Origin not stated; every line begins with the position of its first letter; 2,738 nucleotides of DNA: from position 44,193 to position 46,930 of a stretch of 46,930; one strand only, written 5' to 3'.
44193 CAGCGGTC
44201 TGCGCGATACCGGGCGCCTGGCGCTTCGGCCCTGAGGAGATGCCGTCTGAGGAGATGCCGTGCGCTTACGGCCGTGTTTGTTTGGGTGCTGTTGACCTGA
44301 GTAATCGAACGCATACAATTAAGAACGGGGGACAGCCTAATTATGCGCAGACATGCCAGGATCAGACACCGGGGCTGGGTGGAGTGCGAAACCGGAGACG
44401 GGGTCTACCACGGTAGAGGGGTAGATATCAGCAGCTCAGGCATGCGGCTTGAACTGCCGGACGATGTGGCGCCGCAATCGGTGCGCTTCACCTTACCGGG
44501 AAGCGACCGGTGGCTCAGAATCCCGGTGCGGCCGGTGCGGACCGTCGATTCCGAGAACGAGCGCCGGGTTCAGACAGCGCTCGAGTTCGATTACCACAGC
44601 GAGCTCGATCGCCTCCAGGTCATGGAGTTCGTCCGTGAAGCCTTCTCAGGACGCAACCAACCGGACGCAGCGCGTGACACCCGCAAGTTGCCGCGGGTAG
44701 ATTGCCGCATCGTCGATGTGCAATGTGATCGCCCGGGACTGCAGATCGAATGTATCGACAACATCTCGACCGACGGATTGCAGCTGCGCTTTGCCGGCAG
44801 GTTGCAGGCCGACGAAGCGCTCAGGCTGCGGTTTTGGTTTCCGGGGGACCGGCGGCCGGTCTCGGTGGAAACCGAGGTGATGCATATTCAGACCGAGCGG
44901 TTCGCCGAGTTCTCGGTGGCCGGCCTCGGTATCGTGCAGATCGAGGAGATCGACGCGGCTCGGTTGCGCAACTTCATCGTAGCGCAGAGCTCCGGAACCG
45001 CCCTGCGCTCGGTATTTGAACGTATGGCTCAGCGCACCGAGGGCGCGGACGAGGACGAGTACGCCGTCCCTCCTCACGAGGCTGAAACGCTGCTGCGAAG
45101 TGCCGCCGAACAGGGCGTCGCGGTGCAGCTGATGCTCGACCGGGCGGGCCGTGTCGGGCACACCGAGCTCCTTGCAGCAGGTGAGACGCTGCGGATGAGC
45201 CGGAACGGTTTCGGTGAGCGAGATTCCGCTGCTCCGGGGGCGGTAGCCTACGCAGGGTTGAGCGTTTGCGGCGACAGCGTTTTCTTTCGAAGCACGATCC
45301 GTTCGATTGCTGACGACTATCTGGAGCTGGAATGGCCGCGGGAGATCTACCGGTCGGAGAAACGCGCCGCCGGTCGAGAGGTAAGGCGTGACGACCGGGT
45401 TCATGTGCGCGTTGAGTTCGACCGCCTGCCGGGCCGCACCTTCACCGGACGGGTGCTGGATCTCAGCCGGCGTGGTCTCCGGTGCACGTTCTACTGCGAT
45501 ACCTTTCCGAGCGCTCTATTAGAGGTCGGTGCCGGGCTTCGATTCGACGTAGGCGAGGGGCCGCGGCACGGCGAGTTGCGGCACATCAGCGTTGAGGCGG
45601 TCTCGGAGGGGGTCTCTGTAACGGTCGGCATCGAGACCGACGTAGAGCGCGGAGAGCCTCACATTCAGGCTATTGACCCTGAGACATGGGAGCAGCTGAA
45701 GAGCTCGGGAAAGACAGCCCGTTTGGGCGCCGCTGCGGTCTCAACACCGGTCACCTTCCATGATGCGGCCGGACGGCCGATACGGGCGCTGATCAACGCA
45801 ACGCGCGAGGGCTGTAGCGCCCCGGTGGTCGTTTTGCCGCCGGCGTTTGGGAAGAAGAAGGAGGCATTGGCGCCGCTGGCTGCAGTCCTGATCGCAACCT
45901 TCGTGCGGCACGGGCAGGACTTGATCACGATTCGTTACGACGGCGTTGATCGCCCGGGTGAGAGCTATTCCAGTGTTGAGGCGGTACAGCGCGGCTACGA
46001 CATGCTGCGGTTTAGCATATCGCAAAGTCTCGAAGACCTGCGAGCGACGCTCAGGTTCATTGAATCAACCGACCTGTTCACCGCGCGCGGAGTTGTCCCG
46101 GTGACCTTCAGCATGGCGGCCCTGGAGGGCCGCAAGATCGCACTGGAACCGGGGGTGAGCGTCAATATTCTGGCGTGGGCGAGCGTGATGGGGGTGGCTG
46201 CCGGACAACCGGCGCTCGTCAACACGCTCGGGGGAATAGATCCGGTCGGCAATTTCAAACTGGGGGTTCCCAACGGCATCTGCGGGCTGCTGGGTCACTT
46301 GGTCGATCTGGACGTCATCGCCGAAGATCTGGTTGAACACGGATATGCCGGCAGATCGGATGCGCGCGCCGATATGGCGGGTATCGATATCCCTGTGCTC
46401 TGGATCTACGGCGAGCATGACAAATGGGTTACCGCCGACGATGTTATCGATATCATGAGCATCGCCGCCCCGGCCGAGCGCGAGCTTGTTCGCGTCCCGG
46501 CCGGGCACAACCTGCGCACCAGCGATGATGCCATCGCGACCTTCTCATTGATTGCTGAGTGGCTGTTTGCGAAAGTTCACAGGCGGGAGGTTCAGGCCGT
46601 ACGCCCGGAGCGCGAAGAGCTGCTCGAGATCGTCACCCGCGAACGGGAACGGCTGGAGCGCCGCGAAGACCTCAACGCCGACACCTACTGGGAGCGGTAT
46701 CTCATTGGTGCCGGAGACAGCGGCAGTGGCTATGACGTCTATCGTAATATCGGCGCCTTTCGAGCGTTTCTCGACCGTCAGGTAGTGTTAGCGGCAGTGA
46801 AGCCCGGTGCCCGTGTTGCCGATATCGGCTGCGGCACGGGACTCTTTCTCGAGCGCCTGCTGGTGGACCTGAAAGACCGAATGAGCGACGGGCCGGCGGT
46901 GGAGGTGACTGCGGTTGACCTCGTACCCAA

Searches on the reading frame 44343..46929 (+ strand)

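Call 43: search_protein_families(library=pfam, proteins=[window:44343-46929:+], max_evalue=0.001)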
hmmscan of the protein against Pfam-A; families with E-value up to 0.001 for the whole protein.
window:44343-46929:+ (862 aa): 1 family
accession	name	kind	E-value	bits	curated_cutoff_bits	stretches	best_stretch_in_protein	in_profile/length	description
PF07238.19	PilZ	-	3.8e-19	69.4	22.5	2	2-97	3-100/102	PilZ domain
